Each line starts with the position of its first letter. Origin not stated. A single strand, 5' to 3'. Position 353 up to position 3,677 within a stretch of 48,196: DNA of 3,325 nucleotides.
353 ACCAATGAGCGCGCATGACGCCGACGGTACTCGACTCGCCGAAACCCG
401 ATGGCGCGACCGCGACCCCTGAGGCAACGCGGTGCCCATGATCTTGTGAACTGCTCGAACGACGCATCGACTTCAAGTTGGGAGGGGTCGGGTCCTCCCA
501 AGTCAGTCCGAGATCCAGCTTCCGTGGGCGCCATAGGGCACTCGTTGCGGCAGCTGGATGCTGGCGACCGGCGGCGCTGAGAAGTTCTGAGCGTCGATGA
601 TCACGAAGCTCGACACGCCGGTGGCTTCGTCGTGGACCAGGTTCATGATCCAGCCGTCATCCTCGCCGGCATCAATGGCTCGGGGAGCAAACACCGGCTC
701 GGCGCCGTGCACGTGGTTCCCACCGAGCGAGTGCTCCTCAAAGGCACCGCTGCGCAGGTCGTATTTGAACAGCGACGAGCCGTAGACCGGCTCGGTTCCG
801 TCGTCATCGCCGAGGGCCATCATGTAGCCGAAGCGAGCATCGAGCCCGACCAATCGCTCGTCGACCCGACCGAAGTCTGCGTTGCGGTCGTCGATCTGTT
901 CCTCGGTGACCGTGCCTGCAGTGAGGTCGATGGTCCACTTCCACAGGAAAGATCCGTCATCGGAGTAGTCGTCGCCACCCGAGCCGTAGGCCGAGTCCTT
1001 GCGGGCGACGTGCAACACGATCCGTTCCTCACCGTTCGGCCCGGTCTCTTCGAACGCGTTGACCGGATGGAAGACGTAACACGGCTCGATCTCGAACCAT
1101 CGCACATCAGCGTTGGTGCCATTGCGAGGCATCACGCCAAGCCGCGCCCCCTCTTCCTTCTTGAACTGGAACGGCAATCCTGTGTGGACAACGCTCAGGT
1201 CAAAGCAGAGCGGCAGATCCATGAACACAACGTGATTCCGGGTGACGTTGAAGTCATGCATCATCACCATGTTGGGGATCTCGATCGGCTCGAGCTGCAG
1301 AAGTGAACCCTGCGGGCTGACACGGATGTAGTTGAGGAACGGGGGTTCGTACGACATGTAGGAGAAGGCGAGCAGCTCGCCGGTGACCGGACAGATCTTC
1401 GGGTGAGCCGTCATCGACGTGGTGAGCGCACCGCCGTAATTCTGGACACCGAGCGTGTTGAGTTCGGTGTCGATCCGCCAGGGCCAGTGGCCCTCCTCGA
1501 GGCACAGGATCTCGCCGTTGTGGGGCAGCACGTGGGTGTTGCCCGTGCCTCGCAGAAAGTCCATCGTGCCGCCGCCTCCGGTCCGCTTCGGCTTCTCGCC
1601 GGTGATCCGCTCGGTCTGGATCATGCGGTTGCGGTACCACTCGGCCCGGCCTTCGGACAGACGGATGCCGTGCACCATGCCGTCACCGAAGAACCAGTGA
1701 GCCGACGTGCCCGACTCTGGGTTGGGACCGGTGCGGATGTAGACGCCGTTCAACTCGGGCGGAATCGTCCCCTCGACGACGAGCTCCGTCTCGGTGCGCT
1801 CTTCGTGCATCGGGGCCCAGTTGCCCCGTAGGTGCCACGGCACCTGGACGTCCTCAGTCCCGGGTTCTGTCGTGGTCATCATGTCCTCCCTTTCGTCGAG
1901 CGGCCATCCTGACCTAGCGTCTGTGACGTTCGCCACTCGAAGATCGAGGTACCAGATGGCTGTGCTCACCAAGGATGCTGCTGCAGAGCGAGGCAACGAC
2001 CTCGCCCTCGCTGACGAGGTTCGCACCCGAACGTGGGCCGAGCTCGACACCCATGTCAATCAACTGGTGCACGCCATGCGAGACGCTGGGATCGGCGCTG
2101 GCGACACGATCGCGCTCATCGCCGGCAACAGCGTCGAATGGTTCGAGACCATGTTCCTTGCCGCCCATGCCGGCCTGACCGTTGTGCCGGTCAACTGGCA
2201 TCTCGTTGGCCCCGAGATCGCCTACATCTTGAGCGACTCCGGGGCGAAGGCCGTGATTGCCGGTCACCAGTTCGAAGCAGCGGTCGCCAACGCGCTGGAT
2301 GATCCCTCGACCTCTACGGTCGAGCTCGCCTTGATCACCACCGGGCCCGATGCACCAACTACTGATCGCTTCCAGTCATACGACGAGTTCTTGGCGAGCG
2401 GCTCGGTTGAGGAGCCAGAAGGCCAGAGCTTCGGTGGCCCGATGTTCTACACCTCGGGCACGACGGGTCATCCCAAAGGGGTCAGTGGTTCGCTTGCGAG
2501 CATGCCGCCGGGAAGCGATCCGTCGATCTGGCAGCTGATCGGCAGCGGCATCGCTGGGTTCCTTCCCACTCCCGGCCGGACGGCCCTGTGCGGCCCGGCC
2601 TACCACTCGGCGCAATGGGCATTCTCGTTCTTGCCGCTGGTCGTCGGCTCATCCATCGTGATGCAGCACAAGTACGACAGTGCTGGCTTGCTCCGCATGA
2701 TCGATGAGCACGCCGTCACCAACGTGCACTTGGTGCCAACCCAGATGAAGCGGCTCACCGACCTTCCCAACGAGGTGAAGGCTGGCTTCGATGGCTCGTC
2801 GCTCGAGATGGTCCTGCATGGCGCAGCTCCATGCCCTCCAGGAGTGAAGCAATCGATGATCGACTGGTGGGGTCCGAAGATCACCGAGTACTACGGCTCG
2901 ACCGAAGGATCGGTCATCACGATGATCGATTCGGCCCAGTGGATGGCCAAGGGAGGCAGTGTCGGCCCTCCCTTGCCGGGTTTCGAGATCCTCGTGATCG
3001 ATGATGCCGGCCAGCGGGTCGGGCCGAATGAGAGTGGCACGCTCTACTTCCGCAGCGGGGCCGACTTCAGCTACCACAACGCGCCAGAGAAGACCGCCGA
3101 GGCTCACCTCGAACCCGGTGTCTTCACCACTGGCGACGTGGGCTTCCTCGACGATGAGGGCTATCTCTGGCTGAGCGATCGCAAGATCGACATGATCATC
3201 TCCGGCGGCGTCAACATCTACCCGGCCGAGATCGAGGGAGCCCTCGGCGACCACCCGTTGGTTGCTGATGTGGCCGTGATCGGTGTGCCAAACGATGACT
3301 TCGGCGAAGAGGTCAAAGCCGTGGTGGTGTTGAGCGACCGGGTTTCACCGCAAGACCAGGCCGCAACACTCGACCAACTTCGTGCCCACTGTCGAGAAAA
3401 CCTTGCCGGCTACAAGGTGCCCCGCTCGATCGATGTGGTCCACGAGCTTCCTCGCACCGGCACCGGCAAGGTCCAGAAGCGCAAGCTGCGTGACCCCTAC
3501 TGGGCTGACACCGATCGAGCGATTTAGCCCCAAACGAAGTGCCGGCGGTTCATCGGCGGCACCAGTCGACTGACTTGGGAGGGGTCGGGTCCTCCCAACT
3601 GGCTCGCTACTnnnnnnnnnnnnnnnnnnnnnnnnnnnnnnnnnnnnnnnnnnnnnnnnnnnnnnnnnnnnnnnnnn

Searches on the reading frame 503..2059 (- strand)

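Call 22: search_protein_families(library=pfam, proteins=[window:503-2059:-], max_evalue=0.001)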
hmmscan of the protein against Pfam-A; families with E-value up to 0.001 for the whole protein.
window:503-2059:- (518 aa): 1 family
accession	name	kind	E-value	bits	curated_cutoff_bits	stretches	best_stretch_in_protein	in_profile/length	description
PF03055.21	RPE65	-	1.2e-115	387.7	27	1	82-517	2-469/469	Retinal pigment epithelial membrane protein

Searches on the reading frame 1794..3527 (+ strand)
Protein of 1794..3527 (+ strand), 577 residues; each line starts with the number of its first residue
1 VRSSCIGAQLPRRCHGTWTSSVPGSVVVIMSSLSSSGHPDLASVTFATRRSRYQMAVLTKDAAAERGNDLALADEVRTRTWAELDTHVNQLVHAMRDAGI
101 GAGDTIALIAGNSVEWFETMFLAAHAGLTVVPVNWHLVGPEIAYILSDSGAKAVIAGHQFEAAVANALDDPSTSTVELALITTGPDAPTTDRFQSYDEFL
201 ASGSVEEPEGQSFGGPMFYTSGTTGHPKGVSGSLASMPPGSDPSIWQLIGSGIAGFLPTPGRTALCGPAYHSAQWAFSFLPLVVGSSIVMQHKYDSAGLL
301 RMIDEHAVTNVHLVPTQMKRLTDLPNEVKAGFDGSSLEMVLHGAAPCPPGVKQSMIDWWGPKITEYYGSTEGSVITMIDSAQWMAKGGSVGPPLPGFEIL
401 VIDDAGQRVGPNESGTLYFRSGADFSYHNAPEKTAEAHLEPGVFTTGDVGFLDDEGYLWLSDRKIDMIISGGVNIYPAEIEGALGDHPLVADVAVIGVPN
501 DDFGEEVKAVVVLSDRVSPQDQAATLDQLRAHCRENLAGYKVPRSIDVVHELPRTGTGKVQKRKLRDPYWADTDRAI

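Call 22: search_protein_families(library=pfam, proteins=[window:1794-3527:+], max_evalue=0.001)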
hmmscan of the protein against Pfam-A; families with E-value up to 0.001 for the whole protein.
window:1794-3527:+ (577 aa): 2 families
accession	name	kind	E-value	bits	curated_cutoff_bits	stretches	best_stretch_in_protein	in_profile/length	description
PF00501.34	AMP-binding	-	3.1e-65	220.9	29.9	1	61-421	3-376/384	AMP-binding enzyme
PF13193.12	AMP-binding_C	-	1.8e-19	70.9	24.5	1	479-559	1-76/76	AMP-binding enzyme C-terminal domain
